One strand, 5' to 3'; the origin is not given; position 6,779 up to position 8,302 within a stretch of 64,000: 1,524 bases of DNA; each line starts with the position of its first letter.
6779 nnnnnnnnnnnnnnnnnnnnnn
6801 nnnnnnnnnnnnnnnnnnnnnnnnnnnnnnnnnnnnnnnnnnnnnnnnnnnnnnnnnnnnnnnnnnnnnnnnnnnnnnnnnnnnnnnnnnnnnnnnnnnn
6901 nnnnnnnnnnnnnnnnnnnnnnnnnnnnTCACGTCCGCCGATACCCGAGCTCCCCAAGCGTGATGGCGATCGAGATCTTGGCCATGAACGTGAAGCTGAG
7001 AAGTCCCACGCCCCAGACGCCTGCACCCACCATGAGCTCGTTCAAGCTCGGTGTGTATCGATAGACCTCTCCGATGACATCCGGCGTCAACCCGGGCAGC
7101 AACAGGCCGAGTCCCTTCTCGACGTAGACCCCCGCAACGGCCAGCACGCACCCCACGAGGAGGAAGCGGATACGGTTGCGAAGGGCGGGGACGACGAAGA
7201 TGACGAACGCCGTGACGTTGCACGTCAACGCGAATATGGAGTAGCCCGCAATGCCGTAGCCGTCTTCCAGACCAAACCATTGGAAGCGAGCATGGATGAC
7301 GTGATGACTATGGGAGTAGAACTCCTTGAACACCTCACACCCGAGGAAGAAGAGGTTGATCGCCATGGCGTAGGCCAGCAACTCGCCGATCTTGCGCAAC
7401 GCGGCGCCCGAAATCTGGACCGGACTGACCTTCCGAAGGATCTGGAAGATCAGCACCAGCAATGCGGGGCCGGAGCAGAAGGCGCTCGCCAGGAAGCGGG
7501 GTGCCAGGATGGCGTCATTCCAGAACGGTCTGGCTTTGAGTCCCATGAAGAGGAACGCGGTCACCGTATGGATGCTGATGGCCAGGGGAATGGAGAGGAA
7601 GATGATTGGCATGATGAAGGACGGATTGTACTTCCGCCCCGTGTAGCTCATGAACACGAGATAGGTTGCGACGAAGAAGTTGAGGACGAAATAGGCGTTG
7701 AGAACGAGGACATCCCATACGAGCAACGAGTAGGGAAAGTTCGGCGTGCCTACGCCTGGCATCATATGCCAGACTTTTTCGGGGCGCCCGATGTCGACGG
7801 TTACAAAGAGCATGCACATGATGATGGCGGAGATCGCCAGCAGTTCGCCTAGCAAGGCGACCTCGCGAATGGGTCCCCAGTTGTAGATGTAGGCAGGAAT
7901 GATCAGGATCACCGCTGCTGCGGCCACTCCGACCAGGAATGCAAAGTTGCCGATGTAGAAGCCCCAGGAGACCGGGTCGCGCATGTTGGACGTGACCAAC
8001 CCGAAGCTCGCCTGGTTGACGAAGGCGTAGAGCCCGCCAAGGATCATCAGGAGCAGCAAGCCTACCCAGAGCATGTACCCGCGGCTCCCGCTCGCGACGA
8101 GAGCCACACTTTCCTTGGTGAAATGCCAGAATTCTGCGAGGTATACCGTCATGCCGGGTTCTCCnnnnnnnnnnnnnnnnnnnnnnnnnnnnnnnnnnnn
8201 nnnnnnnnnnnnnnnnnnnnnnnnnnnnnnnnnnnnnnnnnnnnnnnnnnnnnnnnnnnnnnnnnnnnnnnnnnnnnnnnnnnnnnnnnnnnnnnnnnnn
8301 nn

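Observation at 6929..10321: NrfBCD-like quinol dehydrogenase module attached to a cd1 nitrite reductase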

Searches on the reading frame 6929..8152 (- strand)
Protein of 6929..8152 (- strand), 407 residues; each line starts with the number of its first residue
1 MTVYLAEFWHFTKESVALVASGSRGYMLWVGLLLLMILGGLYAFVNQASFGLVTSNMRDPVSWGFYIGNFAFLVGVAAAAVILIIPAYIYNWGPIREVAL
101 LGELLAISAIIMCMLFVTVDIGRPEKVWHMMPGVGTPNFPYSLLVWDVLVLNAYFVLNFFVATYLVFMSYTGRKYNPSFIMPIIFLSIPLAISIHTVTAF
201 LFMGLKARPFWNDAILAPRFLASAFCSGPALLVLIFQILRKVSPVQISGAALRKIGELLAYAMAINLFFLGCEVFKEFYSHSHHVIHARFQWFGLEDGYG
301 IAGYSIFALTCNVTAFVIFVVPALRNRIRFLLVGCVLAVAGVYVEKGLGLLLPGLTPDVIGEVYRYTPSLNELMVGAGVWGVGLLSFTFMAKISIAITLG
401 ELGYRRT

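Call 5: search_protein_families(library=pfam, proteins=[window:6929-8152:-], max_evalue=0.01)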
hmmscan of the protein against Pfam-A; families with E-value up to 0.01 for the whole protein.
window:6929-8152:- (407 aa): 1 family
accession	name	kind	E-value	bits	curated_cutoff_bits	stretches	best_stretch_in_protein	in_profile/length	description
PF03916.19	NrfD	-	1.4e-39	137.1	25.8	1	55-346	3-301/313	Polysulphide reductase, NrfD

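Call 6: search_protein_families(library=ncbifam, proteins=[window:6929-8152:-], max_evalue=0.01)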
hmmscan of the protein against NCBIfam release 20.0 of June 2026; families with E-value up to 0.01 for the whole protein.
window:6929-8152:- (407 aa): 4 families
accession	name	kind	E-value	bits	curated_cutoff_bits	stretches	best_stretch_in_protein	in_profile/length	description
NF045798.1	DsrP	equivalog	1.3e-109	366.8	350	1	18-398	4-344/346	sulfate reduction electron transfer complex DsrMKJOP subunit DsrP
NF041784.1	mnquin_red_QrcD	equivalog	1e-08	34.9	570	1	25-385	17-389/408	menaquinone reductase integral membrane subunit QrcD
NF011568.0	PRK14992.1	equivalog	2.9e-06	26.9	314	1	61-271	17-217/341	tetrathionate reductase subunit TtrC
TIGR03148.1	cyt_nit_nrfD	equivalog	0.0042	16.4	347.6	0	60-270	7-233/316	cytochrome c nitrite reductase subunit NrfD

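Call 7: find_homologous_proteins(query=window:6929-8152:-, max_evalue=1e-10)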
Query window:6929-8152:- (407 aa): 7999 proteins with E <= 1e-10 among 8000 candidates; the best 120 are listed.
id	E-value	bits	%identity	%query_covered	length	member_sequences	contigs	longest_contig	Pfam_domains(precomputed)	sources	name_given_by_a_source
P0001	1.8e-242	823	90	100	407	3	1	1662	PF03916.20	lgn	-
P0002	3.5e-242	822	90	100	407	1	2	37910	PF03916.20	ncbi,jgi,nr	ncbi:MAG: polysulfide reductase NrfD [Deltaproteobacteria bacterium]|nr:polysulfide reductase NrfD [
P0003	1.5e-222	757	82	100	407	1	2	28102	PF03916.20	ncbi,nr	ncbi:MAG: polysulfide reductase NrfD [bacterium]|nr:polysulfide reductase NrfD [bacterium]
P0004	2.8e-219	746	82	100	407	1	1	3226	PF03916.20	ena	-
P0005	4.5e-213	726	78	100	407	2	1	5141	PF03916.20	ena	-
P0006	1.2e-203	695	75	99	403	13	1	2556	PF03916.20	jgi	jgi:molybdopterin-containing oxidoreductase family membrane subunit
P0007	8.5e-202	689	74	99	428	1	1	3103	PF03916.20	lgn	-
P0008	9.6e-198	675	72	99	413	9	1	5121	PF03916.20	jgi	jgi:molybdopterin-containing oxidoreductase family membrane subunit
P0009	3.3e-197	674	74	99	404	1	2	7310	PF03916.20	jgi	jgi:molybdopterin-containing oxidoreductase family membrane subunit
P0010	2.3e-196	671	71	99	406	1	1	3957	PF03916.20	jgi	jgi:molybdopterin-containing oxidoreductase family membrane subunit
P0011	2.8e-195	667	72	99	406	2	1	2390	PF03916.20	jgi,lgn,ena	-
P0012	2.0e-194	664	72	99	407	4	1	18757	PF03916.20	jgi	jgi:molybdopterin-containing oxidoreductase family membrane subunit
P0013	2.5e-194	664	72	99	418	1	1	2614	PF03916.20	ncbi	-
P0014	6.0e-194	663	70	99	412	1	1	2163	PF03916.20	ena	-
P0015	6.4e-193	659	71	99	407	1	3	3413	PF03916.20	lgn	-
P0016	4.0e-192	657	72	98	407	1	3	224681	PF03916.20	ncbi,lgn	-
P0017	9.8e-192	656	72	99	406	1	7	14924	PF03916.20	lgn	-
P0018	9.9e-192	656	72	98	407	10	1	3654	PF03916.20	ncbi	-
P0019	5.5e-190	650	71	99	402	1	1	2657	PF03916.20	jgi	jgi:molybdopterin-containing oxidoreductase family membrane subunit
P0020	7.9e-190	649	71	98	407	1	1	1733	PF03916.20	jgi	jgi:molybdopterin-containing oxidoreductase family membrane subunit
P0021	3.4e-189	647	69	98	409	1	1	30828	PF03916.20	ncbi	-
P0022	7.3e-189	646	70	99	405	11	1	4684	PF03916.20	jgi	-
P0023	8.3e-187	639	69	98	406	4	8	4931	PF03916.20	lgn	-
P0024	1.5e-185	635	71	99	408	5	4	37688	PF03916.20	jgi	jgi:molybdopterin-containing oxidoreductase family membrane subunit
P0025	3.5e-185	634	70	97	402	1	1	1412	PF03916.20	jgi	jgi:molybdopterin-containing oxidoreductase family membrane subunit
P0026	5.4e-185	633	70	98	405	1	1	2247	PF03916.20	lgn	-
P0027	3.6e-184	631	70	99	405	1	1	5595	PF03916.20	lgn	-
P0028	5.2e-184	630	69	99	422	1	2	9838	PF03916.20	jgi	jgi:molybdopterin-containing oxidoreductase family membrane subunit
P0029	2.1e-183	628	70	97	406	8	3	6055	PF03916.20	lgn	-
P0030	5.9e-183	627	67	99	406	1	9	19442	PF03916.20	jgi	jgi:Ni/Fe-hydrogenase subunit HybB-like protein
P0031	5.9e-182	623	68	99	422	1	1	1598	PF03916.20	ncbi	-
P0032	9.9e-182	623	66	99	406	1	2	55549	PF03916.20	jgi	-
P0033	2.4e-181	621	67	98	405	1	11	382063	PF03916.20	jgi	jgi:molybdopterin-containing oxidoreductase family membrane subunit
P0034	2.6e-181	621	67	99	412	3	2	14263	PF03916.20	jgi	-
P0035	2.7e-181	621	67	100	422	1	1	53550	PF03916.20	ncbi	ncbi:MAG: sulfate reduction electron transfer complex DsrMKJOP subunit DsrP [Myxococcota bacterium]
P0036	7.0e-181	620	68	97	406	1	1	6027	PF03916.20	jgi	-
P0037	1.3e-179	616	66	100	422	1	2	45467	PF03916.20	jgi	jgi:Ni/Fe-hydrogenase subunit HybB-like protein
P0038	1.4e-179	616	67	99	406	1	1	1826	PF03916.20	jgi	-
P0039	1.6e-179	615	68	97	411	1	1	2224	PF03916.20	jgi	jgi:molybdopterin-containing oxidoreductase family membrane subunit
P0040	1.6e-179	615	66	98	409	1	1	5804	PF03916.20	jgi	jgi:Ni/Fe-hydrogenase subunit HybB-like protein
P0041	2.2e-179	615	68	97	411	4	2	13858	PF03916.20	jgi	-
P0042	9.4e-179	613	68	98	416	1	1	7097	PF03916.20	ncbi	-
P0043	9.7e-179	613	67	98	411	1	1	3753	PF03916.20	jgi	-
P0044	2.0e-178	612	68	99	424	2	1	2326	PF03916.20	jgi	jgi:molybdopterin-containing oxidoreductase family membrane subunit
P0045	2.0e-178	612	65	99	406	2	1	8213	PF03916.20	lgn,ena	-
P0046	2.1e-178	612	68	99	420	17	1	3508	PF03916.20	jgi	jgi:molybdopterin-containing oxidoreductase family membrane subunit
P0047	3.3e-178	611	66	99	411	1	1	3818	PF03916.20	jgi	jgi:molybdopterin-containing oxidoreductase family membrane subunit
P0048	3.5e-178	611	67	99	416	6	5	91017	PF03916.20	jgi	jgi:molybdopterin-containing oxidoreductase family membrane subunit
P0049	4.0e-178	611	67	99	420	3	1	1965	PF03916.20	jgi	-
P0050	5.3e-178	610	67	98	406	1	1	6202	PF03916.20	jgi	jgi:molybdopterin-containing oxidoreductase family membrane subunit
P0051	5.9e-178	610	67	99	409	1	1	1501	PF03916.20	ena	-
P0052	6.0e-178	610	68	99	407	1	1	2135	PF03916.20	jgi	-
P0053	6.8e-178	610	67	97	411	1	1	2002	PF03916.20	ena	-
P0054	6.8e-178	610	67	99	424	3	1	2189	PF03916.20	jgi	jgi:molybdopterin-containing oxidoreductase family membrane subunit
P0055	1.2e-177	609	68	99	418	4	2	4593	PF03916.20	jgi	jgi:molybdopterin-containing oxidoreductase family membrane subunit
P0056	1.3e-177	609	66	99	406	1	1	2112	PF03916.20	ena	-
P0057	3.6e-177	608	68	98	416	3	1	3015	PF03916.20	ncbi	-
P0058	1.7e-176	605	66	99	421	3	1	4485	PF03916.20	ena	-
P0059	1.7e-176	605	66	98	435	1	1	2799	PF03916.20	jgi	jgi:molybdopterin-containing oxidoreductase family membrane subunit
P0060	1.8e-176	605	67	98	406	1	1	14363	PF03916.20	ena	-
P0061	2.2e-176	605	66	98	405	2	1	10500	PF03916.20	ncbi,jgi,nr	ncbi:MAG: polysulfide reductase NrfD [Deltaproteobacteria bacterium]|nr:polysulfide reductase NrfD [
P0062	2.8e-176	605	67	99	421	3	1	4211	PF03916.20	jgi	jgi:molybdopterin-containing oxidoreductase family membrane subunit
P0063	4.3e-176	604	67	99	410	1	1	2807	PF03916.20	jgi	-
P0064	4.8e-176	604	66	98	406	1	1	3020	PF03916.20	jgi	-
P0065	7.2e-176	603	67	99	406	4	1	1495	PF03916.20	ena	-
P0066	8.7e-176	603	67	98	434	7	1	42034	PF03916.20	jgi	jgi:molybdopterin-containing oxidoreductase family membrane subunit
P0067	8.7e-176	603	64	99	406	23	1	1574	PF03916.20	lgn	-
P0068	1.5e-175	602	64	99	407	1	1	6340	PF03916.20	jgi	jgi:molybdopterin-containing oxidoreductase family membrane subunit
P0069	3.3e-175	601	67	98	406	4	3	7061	PF03916.20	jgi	jgi:Ni/Fe-hydrogenase subunit HybB-like protein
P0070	4.3e-175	601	65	98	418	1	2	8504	PF03916.20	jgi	jgi:molybdopterin-containing oxidoreductase family membrane subunit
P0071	6.0e-175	600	66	98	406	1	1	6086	PF03916.20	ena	-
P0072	1.4e-174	599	65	98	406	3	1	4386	PF03916.20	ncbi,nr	ncbi:MAG: polysulfide reductase NrfD [bacterium]|nr:polysulfide reductase NrfD [bacterium]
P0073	1.9e-174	599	66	98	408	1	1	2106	PF03916.20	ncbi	-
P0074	2.5e-174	598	66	98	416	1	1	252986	PF03916.20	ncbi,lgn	-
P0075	2.7e-174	598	66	97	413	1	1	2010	PF03916.20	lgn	-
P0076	2.8e-174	598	65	99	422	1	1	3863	PF03916.20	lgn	-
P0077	3.0e-174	598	66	97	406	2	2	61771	PF03916.20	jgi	jgi:molybdopterin-containing oxidoreductase family membrane subunit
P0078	6.6e-174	597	66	99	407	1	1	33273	PF03916.20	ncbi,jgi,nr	ncbi:MAG: polysulfide reductase NrfD [Deltaproteobacteria bacterium]|nr:polysulfide reductase NrfD [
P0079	8.4e-174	597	66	99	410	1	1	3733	PF03916.20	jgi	jgi:molybdopterin-containing oxidoreductase family membrane subunit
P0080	1.5e-173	596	65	100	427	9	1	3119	PF03916.20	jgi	jgi:molybdopterin-containing oxidoreductase family membrane subunit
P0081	1.5e-173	596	64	99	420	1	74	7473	PF03916.20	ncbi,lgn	-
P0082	2.1e-173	595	65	99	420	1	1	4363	PF03916.20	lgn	-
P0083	2.2e-173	595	66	98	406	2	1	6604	PF03916.20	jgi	jgi:molybdopterin-containing oxidoreductase family membrane subunit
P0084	2.3e-173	595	66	99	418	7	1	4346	PF03916.20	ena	-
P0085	3.0e-173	595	65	98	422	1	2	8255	PF03916.20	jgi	jgi:molybdopterin-containing oxidoreductase family membrane subunit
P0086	3.1e-173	595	65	99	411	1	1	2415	PF03916.20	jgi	jgi:molybdopterin-containing oxidoreductase family membrane subunit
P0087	3.3e-173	595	66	98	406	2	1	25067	PF03916.20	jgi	jgi:molybdopterin-containing oxidoreductase family membrane subunit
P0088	3.7e-173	594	65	97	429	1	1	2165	PF03916.20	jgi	-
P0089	4.3e-173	594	64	98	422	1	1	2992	PF03916.20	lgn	-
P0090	6.0e-173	594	64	100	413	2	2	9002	PF03916.20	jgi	jgi:molybdopterin-containing oxidoreductase family membrane subunit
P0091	6.9e-173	594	66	100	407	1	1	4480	PF03916.20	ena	-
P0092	8.2e-173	593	66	99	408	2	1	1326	PF03916.20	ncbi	-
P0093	1.1e-172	593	67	94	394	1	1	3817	PF03916.20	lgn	-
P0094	1.2e-172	593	66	99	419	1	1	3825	PF03916.20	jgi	jgi:molybdopterin-containing oxidoreductase family membrane subunit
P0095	2.2e-172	592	66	98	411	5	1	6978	PF03916.20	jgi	jgi:molybdopterin-containing oxidoreductase family membrane subunit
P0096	2.5e-172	592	65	98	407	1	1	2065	PF03916.20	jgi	jgi:Ni/Fe-hydrogenase subunit HybB-like protein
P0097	2.5e-172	592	66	99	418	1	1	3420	PF03916.20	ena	-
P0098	2.8e-172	592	64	98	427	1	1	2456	PF03916.20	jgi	jgi:molybdopterin-containing oxidoreductase family membrane subunit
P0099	2.8e-172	591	68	93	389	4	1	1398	PF03916.20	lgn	-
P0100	3.8e-172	591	65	99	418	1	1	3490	PF03916.20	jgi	-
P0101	4.5e-172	591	64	99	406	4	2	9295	PF03916.20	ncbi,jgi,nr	ncbi:MAG: polysulfide reductase NrfD [Deltaproteobacteria bacterium]|nr:polysulfide reductase NrfD [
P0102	5.3e-172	591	65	99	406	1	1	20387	PF03916.20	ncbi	-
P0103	5.4e-172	591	66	99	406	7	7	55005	PF03916.20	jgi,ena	jgi:molybdopterin-containing oxidoreductase family membrane subunit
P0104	7.4e-172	590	64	99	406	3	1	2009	PF03916.20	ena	-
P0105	7.5e-172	590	65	99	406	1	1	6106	PF03916.20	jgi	-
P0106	9.8e-172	590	63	99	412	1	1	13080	PF03916.20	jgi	jgi:Ni/Fe-hydrogenase subunit HybB-like protein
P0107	9.9e-172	590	64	99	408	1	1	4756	PF03916.20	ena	-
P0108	1.2e-171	589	66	98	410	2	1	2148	PF03916.20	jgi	jgi:molybdopterin-containing oxidoreductase family membrane subunit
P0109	1.2e-171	589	65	98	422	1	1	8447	PF03916.20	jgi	-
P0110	1.3e-171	589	65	98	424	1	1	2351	PF03916.20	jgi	jgi:Ni/Fe-hydrogenase subunit HybB-like protein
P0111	1.4e-171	589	65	98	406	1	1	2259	PF03916.20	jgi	jgi:molybdopterin-containing oxidoreductase family membrane subunit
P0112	1.8e-171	589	65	98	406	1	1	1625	PF03916.20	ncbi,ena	-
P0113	2.7e-171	588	63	99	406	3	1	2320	PF03916.20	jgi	-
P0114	3.3e-171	588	65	99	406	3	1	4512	PF03916.20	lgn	-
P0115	4.6e-171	587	68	98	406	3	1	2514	PF03916.20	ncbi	-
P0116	6.9e-171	587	65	100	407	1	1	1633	PF03916.20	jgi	jgi:Ni/Fe-hydrogenase subunit HybB-like protein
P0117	8.2e-171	587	65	99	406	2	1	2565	PF03916.20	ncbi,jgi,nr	ncbi:MAG: polysulfide reductase NrfD [Deltaproteobacteria bacterium]|nr:polysulfide reductase NrfD [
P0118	9.7e-171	586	66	98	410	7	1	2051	PF03916.20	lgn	-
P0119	9.9e-171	586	65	99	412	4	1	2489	PF03916.20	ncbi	-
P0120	1.1e-170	586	66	99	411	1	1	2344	PF03916.20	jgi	jgi:molybdopterin-containing oxidoreductase family membrane subunit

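Call 9: find_encoding_contigs(protein=P0002, flank=10000, max_places=2)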
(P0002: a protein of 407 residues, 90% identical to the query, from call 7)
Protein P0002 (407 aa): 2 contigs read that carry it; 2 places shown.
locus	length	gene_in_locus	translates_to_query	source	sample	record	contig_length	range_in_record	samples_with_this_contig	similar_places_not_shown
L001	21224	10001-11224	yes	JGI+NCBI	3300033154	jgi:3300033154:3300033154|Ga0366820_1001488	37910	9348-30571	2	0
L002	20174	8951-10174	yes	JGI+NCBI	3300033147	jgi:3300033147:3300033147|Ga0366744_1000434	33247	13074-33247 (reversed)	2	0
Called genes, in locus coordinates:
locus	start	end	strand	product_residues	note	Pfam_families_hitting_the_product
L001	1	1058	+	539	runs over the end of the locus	PF00501:AMP-binding, PF13193:AMP-binding_C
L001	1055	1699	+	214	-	PF00440:TetR_N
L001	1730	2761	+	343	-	PF00296:Bac_luciferase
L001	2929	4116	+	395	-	PF02771:Acyl-CoA_dh_N, PF02770:Acyl-CoA_dh_M, PF00441:Acyl-CoA_dh_1, PF08028:Acyl-CoA_dh_2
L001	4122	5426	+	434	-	PF12831:FAD_oxidored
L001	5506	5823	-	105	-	PF21173:DksA-like_N, PF01258:zf-dskA_traR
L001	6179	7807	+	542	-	PF13442:Cytochrome_CBB3 (weak), PF02239:Cytochrom_D1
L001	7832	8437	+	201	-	PF14522:Cytochrome_C7 (faint), PF22113:Mtrc-MtrF_II-IV_dom (weak), PF09699:Paired_CXXCH_1 (faint), PF13435:Cytochrome_C554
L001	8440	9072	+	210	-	PF14522:Cytochrome_C7 (faint), PF09699:Paired_CXXCH_1 (faint)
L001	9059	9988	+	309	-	PF12838:Fer4_7, PF13187:Fer4_9 (weak), PF13237:Fer4_10 (weak), PF13247:Fer4_11, PF00037:Fer4, PF12797:Fer4_2 (weak), PF12837:Fer4_6 (weak), PF13237:Fer4_10, +8 more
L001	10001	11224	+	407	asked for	PF03916:NrfD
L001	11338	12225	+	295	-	PF25174:Beta-prop_THOC3, PF23414:Beta-prop_EML_2, PF24814:WD40_Prp19, PF25391:WD40_Gbeta, PF24796:WDR55, PF25171:Beta-prop_WDR36-Utp21_1st, PF24807:WD40_CDC20-Fz, PF25173:Beta-prop_WDR3_1st, +30 more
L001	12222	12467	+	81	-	PF03927:NapD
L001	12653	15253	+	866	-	PF04879:Molybdop_Fe4S4, PF00384:Molybdopterin, PF01568:Molydop_binding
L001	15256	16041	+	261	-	PF13183:Fer4_8 (faint), PF13187:Fer4_9 (faint), PF13534:Fer4_17 (faint), PF00037:Fer4 (weak), PF12797:Fer4_2 (faint), PF12837:Fer4_6 (faint), PF13237:Fer4_10 (faint), PF12838:Fer4_7 (weak), +1 more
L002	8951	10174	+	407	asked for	PF03916:NrfD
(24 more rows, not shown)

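Call 10: find_encoding_contigs(protein=P0016, flank=10000, max_places=2)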
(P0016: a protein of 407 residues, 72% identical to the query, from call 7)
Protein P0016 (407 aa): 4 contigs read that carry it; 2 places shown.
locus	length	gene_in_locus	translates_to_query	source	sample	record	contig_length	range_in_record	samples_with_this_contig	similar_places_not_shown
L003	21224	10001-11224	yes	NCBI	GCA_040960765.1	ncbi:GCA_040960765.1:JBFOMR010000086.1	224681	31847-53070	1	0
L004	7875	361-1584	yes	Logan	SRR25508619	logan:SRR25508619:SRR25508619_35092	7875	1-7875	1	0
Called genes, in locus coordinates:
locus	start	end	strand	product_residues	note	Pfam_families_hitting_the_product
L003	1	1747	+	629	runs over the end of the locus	PF00664:ABC_membrane, PF00005:ABC_tran, PF13304:AAA_21 (faint)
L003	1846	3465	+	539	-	PF13372:Alginate_exp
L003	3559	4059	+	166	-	PF13560:HTH_31, PF01381:HTH_3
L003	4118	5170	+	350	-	PF00296:Bac_luciferase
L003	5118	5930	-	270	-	PF00590:TP_methylase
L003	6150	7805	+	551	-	PF00034:Cytochrom_C (weak), PF13442:Cytochrome_CBB3, PF02239:Cytochrom_D1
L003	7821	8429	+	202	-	PF22113:Mtrc-MtrF_II-IV_dom (weak), PF14522:Cytochrome_C7 (faint), PF13435:Cytochrome_C554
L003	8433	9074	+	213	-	PF14522:Cytochrome_C7 (faint)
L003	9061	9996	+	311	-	PF12838:Fer4_7, PF13187:Fer4_9 (weak), PF13247:Fer4_11, PF00037:Fer4, PF12797:Fer4_2 (weak), PF13237:Fer4_10, PF12838:Fer4_7, PF13247:Fer4_11, +6 more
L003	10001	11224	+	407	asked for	PF03916:NrfD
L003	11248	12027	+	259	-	PF24817:WD40_WDHD1_1st, PF23414:Beta-prop_EML_2, PF24796:WDR55, PF24814:WD40_Prp19, PF24807:WD40_CDC20-Fz, PF25173:Beta-prop_WDR3_1st, PF25174:Beta-prop_THOC3, PF25175:Beta-prop_WDR5, +11 more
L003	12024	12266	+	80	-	PF03927:NapD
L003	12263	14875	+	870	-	PF04879:Molybdop_Fe4S4, PF00384:Molybdopterin, PF01568:Molydop_binding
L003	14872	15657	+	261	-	PF13187:Fer4_9 (faint), PF13534:Fer4_17 (faint), PF25160:LdpA_Fe-S-bd (faint), PF12838:Fer4_7, PF12838:Fer4_7, PF00037:Fer4 (weak), PF12797:Fer4_2 (weak), PF12837:Fer4_6 (weak), +5 more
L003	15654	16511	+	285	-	PF12801:Fer4_5, PF00037:Fer4 (faint), PF12798:Fer4_3 (faint), PF13187:Fer4_9 (faint), PF12837:Fer4_6 (weak), PF13237:Fer4_10, PF14697:Fer4_21 (weak), PF12838:Fer4_7, +1 more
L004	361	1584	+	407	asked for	PF03916:NrfD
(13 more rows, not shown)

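Call 11: find_encoding_contigs(protein=P0033, flank=10000, max_places=2)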
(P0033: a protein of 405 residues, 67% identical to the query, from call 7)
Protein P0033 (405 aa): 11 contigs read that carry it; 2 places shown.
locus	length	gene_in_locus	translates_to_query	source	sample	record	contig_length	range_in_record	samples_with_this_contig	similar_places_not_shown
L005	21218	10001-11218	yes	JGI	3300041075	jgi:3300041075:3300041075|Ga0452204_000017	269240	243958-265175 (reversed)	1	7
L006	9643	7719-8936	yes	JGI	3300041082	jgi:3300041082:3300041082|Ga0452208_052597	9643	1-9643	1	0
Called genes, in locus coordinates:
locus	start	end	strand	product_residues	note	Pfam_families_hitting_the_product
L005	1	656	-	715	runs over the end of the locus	PF00033:Cytochrome_B, PF13631:Cytochrom_B_N_2, PF00037:Fer4 (faint), PF12838:Fer4_7, PF02662:FlpD (weak)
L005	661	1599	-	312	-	PF00578:AhpC-TSA (weak), PF08534:Redoxin (weak), PF02630:SCO1-SenC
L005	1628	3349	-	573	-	PF00115:COX1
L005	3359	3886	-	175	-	PF00116:COX2 (faint)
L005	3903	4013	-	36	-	-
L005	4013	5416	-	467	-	-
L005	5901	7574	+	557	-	PF13442:Cytochrome_CBB3, PF02239:Cytochrom_D1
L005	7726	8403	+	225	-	PF14522:Cytochrome_C7 (faint), PF22113:Mtrc-MtrF_II-IV_dom, PF09699:Paired_CXXCH_1 (faint), PF13435:Cytochrome_C554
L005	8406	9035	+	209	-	PF14522:Cytochrome_C7 (faint)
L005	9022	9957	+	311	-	PF12838:Fer4_7 (weak), PF13187:Fer4_9 (weak), PF13187:Fer4_9 (weak), PF13247:Fer4_11, PF00037:Fer4, PF12838:Fer4_7, PF13187:Fer4_9, PF13247:Fer4_11, +7 more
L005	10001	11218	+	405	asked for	PF03916:NrfD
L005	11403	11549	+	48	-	-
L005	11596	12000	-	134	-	PF13442:Cytochrome_CBB3, PF00034:Cytochrom_C (weak)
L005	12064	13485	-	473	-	PF13442:Cytochrome_CBB3, PF02239:Cytochrom_D1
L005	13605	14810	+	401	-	PF13353:Fer4_12 (weak), PF04055:Radical_SAM, PF13186:SPASM (faint)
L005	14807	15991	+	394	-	PF02239:Cytochrom_D1, PF25174:Beta-prop_THOC3 (faint)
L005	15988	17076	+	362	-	PF22451:NirdL-like_HTH, PF17805:AsnC_trans_reg2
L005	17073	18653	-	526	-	PF13372:Alginate_exp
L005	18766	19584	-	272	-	PF00590:TP_methylase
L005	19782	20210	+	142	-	PF02082:Rrf2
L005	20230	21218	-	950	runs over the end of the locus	PF00384:Molybdopterin, PF01568:Molydop_binding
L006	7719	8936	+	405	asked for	PF03916:NrfD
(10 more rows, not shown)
